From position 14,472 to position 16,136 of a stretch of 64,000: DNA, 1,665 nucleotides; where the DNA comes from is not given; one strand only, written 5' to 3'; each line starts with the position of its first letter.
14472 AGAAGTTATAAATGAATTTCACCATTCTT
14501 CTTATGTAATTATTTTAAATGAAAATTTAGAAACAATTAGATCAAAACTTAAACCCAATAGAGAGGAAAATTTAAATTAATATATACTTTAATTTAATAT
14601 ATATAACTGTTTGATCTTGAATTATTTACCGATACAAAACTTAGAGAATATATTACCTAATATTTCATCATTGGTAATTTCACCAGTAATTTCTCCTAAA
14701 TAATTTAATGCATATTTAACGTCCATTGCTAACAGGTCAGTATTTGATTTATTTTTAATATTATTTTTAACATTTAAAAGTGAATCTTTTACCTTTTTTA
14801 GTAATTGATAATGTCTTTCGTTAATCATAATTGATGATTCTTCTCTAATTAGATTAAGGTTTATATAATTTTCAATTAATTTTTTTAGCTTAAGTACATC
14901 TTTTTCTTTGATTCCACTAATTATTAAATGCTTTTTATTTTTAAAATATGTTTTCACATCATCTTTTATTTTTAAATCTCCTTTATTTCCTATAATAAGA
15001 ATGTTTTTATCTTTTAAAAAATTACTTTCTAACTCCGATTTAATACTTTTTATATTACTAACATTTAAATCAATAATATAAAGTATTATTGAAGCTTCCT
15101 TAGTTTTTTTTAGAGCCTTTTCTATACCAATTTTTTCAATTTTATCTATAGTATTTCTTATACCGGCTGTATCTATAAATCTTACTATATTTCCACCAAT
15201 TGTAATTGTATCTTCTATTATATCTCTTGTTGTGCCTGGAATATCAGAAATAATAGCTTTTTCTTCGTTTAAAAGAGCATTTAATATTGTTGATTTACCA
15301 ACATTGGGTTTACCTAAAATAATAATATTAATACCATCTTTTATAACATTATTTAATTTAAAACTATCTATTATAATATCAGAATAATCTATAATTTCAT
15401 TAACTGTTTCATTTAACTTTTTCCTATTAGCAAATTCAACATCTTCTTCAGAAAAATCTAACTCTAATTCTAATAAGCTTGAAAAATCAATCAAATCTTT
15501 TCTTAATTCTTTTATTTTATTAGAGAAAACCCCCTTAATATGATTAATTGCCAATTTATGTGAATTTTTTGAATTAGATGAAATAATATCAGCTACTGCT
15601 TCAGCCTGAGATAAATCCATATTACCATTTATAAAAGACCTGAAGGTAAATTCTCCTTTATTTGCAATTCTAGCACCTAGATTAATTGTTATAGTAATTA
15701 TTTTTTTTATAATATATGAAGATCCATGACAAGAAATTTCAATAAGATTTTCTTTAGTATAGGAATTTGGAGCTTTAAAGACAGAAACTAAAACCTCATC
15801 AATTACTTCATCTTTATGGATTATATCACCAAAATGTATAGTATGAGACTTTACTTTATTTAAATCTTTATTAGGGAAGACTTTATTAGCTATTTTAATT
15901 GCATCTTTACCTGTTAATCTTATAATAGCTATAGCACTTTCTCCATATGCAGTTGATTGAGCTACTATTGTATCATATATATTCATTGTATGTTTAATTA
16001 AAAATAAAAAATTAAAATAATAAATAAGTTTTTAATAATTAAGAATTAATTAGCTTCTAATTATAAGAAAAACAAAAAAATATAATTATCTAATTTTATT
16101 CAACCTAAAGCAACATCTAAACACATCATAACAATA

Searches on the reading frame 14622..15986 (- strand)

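Call 79: search_protein_families(library=pfam, proteins=[window:14622-15986:-], max_evalue=0.0001)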
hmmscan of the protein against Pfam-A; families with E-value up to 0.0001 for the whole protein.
window:14622-15986:- (454 aa): 5 families
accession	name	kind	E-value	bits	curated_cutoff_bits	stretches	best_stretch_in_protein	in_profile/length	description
PF12631.12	MnmE_helical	-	5.1e-50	170.9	40.1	1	125-451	1-211/211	MnmE helical domain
PF10396.14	TrmE_N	-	5.6e-39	133.4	29.8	1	6-121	1-116/117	GTP-binding protein TrmE N-terminus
PF01926.29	MMR_HSR1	-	8.3e-26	90.8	21.9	1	221-335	2-113/113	50S ribosome-binding GTPase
PF02421.24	FeoB_N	-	8.5e-08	32.3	27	1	220-306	2-87/156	Ferrous iron transport protein B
PF00071.28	Ras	-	2.9e-06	27.4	21.6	1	221-346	2-124/162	Ras family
